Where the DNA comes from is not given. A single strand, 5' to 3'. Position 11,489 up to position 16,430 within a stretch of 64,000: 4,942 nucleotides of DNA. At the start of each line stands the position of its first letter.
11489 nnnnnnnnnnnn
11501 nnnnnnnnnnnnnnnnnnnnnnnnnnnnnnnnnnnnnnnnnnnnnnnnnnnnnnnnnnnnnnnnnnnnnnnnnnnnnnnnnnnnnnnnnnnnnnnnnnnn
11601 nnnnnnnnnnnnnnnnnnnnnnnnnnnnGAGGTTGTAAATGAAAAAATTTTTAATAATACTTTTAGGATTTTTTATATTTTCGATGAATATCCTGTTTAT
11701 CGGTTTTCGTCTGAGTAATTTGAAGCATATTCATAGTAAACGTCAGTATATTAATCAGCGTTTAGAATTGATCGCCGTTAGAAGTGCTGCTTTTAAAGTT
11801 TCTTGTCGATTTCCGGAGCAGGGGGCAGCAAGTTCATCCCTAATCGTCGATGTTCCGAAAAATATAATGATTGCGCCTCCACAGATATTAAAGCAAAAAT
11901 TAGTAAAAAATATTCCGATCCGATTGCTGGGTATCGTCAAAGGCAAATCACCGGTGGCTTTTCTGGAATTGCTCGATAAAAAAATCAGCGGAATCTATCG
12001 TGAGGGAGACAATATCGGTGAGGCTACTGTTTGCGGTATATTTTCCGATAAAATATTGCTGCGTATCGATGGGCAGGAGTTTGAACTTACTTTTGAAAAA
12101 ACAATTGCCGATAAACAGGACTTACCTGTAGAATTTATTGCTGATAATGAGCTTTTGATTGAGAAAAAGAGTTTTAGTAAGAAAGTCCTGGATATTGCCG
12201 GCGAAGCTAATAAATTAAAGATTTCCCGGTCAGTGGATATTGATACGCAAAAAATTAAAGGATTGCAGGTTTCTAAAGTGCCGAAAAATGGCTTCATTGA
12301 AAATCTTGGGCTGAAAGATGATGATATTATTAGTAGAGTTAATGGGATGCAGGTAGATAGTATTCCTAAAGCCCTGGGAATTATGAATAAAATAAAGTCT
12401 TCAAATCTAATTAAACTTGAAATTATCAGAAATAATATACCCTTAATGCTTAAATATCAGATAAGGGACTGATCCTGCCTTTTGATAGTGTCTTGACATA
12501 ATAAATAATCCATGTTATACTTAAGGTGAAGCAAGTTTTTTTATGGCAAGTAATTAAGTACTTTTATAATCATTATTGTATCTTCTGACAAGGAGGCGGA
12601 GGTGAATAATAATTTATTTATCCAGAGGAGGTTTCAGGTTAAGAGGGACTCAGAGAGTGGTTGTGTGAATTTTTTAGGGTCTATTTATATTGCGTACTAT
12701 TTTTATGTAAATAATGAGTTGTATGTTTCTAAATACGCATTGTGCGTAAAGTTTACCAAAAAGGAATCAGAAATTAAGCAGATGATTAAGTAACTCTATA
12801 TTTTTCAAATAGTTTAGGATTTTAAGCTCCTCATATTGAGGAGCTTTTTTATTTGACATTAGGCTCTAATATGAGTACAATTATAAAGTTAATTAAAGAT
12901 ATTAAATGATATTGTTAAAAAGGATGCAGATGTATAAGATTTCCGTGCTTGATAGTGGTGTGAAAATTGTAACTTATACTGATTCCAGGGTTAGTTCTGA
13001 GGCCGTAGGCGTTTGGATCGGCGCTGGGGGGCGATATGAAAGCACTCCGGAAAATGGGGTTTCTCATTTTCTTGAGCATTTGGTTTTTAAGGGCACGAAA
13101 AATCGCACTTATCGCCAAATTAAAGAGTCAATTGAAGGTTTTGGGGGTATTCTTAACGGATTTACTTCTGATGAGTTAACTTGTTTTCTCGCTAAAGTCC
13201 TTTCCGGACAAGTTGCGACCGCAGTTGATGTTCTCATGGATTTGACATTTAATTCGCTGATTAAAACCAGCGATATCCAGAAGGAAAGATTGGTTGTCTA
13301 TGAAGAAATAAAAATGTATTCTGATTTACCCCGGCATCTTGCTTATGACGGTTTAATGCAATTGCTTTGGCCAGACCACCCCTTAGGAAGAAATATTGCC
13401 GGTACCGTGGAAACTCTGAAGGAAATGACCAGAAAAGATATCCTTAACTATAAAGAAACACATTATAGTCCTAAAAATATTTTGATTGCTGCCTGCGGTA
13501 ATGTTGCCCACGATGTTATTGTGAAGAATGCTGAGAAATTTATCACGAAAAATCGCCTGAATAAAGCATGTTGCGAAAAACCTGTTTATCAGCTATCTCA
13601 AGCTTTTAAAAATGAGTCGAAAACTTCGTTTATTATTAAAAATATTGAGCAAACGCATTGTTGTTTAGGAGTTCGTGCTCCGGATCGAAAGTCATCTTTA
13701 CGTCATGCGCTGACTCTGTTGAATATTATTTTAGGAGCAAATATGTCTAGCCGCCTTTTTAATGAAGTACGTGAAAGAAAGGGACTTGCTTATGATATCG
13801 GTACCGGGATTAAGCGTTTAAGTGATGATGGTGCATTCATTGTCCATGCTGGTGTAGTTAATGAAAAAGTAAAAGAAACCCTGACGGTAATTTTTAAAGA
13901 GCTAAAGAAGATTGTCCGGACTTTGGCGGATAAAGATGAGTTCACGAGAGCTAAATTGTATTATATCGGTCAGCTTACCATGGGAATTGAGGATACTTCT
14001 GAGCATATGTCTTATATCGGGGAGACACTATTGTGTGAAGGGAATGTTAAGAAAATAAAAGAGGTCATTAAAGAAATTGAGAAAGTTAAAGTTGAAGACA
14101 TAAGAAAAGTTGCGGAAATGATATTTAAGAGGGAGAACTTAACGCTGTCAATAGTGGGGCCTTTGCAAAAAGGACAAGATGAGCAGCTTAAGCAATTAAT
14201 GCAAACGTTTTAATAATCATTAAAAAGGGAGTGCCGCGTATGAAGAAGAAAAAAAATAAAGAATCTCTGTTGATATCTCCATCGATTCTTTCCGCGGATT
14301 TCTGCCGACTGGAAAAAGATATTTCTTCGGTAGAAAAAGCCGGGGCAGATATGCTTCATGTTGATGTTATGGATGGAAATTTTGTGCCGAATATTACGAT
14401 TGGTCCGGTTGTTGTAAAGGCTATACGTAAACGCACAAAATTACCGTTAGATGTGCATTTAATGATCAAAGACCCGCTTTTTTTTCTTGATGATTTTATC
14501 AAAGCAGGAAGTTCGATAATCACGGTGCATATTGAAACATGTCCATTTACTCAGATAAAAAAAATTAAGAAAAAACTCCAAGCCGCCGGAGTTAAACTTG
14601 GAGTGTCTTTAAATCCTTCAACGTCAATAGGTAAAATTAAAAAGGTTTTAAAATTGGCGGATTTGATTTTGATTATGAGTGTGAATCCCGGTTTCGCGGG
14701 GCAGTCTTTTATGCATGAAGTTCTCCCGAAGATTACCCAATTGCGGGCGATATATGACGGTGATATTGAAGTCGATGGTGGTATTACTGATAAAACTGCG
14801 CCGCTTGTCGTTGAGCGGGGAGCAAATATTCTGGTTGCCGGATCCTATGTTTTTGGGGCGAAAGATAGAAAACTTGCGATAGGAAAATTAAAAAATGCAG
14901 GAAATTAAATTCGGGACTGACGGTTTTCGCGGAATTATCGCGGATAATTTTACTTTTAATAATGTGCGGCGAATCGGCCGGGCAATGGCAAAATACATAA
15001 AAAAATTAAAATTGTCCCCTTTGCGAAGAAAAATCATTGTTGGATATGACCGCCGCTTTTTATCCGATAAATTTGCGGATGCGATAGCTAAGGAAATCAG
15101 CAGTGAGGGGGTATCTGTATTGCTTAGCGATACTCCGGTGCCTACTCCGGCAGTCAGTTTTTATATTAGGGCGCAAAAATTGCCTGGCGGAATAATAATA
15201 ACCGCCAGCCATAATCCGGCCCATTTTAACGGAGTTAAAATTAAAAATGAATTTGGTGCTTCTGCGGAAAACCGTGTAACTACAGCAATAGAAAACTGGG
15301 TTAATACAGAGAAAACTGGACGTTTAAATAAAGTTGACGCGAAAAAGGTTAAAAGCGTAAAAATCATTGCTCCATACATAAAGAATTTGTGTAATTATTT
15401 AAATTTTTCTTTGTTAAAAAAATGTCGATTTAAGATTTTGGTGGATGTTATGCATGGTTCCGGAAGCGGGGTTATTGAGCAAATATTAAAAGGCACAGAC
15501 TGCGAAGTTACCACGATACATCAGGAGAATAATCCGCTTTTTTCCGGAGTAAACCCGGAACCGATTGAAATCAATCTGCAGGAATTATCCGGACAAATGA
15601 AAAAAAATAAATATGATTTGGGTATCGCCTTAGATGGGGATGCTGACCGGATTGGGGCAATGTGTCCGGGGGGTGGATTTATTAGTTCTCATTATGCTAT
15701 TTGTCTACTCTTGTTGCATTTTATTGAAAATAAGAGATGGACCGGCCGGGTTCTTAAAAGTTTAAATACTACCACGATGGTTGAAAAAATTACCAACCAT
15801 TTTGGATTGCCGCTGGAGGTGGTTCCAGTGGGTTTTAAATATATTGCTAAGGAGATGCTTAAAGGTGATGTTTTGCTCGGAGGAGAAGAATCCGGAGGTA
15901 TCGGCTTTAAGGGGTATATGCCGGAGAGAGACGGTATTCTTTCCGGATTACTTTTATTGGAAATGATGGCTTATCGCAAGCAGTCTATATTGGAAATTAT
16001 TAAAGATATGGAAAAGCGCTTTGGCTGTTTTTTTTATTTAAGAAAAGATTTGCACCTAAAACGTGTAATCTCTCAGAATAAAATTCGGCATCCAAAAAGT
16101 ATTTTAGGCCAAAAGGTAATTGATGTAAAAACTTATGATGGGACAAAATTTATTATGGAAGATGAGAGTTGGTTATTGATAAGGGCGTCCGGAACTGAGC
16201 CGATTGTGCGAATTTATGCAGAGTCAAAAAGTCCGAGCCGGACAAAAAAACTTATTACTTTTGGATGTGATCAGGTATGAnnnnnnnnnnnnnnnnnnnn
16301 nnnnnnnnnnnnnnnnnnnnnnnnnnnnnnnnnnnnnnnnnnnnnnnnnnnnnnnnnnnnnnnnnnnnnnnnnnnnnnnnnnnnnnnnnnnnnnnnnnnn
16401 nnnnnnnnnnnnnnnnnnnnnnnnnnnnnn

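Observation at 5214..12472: Secretin-centred cluster without pilins or ATPase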

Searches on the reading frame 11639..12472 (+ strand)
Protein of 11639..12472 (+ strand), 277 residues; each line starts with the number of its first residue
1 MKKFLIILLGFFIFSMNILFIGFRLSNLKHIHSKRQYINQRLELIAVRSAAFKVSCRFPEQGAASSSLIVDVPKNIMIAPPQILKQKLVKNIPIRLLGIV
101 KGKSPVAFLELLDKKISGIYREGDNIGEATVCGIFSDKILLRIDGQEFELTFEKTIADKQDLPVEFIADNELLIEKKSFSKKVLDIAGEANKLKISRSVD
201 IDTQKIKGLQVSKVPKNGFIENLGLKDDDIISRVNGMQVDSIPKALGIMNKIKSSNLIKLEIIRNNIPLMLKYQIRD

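Call 4: search_protein_families(library=pfam, proteins=[window:11639-12472:+], max_evalue=1)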
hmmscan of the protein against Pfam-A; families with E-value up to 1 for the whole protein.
window:11639-12472:+ (277 aa): 5 families
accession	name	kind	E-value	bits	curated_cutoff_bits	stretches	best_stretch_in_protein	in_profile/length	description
PF00595.29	PDZ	-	8.5e-05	23.3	23.2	1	204-262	23-80/81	PDZ domain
PF13180.12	PDZ_2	-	0.0033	18.1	27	1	208-266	13-71/80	PDZ domain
PF17820.7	PDZ_6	-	0.014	15.6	27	1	221-249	12-40/54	PDZ domain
PF16537.11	T2SSB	-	0.016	15.3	28.4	1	120-150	27-58/60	Type II secretion system protein B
PF11356.14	T2SSC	-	0.15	12.3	27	1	94-151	80-140/141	Type II secretion system protein C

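Call 5: search_protein_families(library=ncbifam, proteins=[window:11639-12472:+], max_evalue=1)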
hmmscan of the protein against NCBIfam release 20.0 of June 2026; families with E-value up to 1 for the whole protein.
window:11639-12472:+ (277 aa): 12 families
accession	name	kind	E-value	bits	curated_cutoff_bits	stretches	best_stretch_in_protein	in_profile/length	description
NF041515.1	GspC_delta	equivalog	3.8e-17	63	150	2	202-276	237-311/311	type II secretion system protein GspC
TIGR01713.1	typeII_sec_gspC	equivalog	2.5e-09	37.1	101.6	1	93-265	82-249/259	type II secretion system protein GspC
NF041616.1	T2SS_C_SYNERG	exception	4.1e-08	32.9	200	1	201-276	221-296/296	type II secretion system protein GspC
TIGR02037.1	degP_htrA_DO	subfamily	1.2e-07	31.1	416.2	1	171-274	225-326/434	Do family serine endopeptidase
NF008147.1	PRK10898.1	equivalog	6.1e-07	28.9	408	1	193-276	265-348/352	outer membrane-stress sensor serine endopeptidase DegS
NF047968.1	SerProtHtrA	equivalog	1.1e-06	28.3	470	1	173-268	256-350/357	serine protease HtrA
NF041521.1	HhoA_HhoB_HtrA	equivalog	0.00035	20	450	1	191-272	247-328/335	HhoA/HhoB/HtrA family serine endopeptidase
NF007526.1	PRK10139.1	equivalog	0.00058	18.7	756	1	205-267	389-449/456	serine endoprotease DegQ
NF040960.1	MamE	equivalog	0.00085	18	800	1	198-266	458-526/659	magnetosome formation protease MamE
TIGR02038.1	protease_degS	equivalog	0.0033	16.6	422.95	1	200-274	271-345/351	outer membrane-stress sensor serine endopeptidase DegS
NF008189.1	PRK10942.1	equivalog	0.0041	15.6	720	1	200-269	405-472/477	serine endoprotease DegP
NF041199.1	trx7_PDZ_seleno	equivalog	0.01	14.8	300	1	208-271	204-386/390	Trx7/PDZ domain-containing (seleno)protein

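Call 70: search_solved_structures(query=window:11639-12472:+, max_evalue=1)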
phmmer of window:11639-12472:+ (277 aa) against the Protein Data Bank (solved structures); distinct sequences matched with E-value up to 1: 40.
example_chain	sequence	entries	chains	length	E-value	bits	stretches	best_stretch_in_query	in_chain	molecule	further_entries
4a8a_A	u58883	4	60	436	5.7e-06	29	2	174-272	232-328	PERIPLASMIC PH-DEPENDENT SERINE ENDOPROTEASE DEGQ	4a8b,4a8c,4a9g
8kic_D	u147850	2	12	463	7e-06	28.7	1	174-272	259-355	peptidase Do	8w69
4yo1_A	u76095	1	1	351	0.0024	20.4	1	204-277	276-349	DegQ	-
4ynn_A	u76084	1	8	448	0.0032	20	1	204-277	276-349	Protease DO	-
3stj_A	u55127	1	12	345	0.021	17.3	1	174-272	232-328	Protease degQ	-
3pv4_A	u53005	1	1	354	0.061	15.8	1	205-275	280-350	DegQ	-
3pv5_A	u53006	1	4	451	0.082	15.4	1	205-275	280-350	DegQ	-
3pv2_A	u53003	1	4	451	0.082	15.4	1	205-275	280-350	DegQ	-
3pv3_A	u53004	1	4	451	0.082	15.4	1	205-275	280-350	DegQ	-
3tmh_A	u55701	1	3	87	0.1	15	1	206-255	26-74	Na(+)/H(+) exchange regulatory cofactor NHE-RF3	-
9rxs_A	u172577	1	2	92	0.11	15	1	206-256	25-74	Na(+)/H(+) exchange regulatory cofactor NHE-RF3,Solute carrier family 22 member 12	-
6ezi_A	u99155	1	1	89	0.11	14.9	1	206-255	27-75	Na(+)/H(+) exchange regulatory cofactor NHE-RF3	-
9rxp_A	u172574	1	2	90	0.11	14.9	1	206-255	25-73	Na(+)/H(+) exchange regulatory cofactor NHE-RF3,Solute carrier family 22 member 12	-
2vsp_A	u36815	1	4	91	0.12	14.9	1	206-255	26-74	PDZ DOMAIN-CONTAINING PROTEIN 1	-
6al1_A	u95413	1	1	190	0.12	14.8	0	211-266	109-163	PDZ tandem fragment with PA tag insertion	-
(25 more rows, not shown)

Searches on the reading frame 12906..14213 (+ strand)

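Call 8: search_protein_families(library=pfam, proteins=[window:12906-14213:+], max_evalue=0.001)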
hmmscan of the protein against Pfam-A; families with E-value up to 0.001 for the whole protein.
window:12906-14213:+ (435 aa): 2 families
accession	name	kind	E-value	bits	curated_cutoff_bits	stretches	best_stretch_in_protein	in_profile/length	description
PF05193.26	Peptidase_M16_C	-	7.1e-40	137.2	23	1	174-350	2-178/181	Peptidase M16 inactive domain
PF00675.25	Peptidase_M16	-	1.8e-35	122.5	22.3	1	22-167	3-148/149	Insulinase (Peptidase family M16)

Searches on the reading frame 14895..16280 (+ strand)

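Call 8: search_protein_families(library=pfam, proteins=[window:14895-16280:+], max_evalue=0.001)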
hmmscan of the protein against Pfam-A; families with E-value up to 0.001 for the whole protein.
window:14895-16280:+ (461 aa): 4 families
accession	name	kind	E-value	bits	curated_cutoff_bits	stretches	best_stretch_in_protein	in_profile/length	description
PF02878.22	PGM_PMM_I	-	4.1e-37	127.4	22.5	1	4-141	2-136/138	Phosphoglucomutase/phosphomannomutase, alpha/beta/alpha domain I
PF02880.22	PGM_PMM_III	-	1.5e-25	90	20.7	1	269-374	6-113/115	Phosphoglucomutase/phosphomannomutase, alpha/beta/alpha domain III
PF02879.22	PGM_PMM_II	-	6.6e-24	84.9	29.3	1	160-258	2-101/103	Phosphoglucomutase/phosphomannomutase, alpha/beta/alpha domain II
PF00408.26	PGM_PMM_IV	-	3.1e-08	34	23.1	1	417-453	25-61/68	Phosphoglucomutase/phosphomannomutase, C-terminal domain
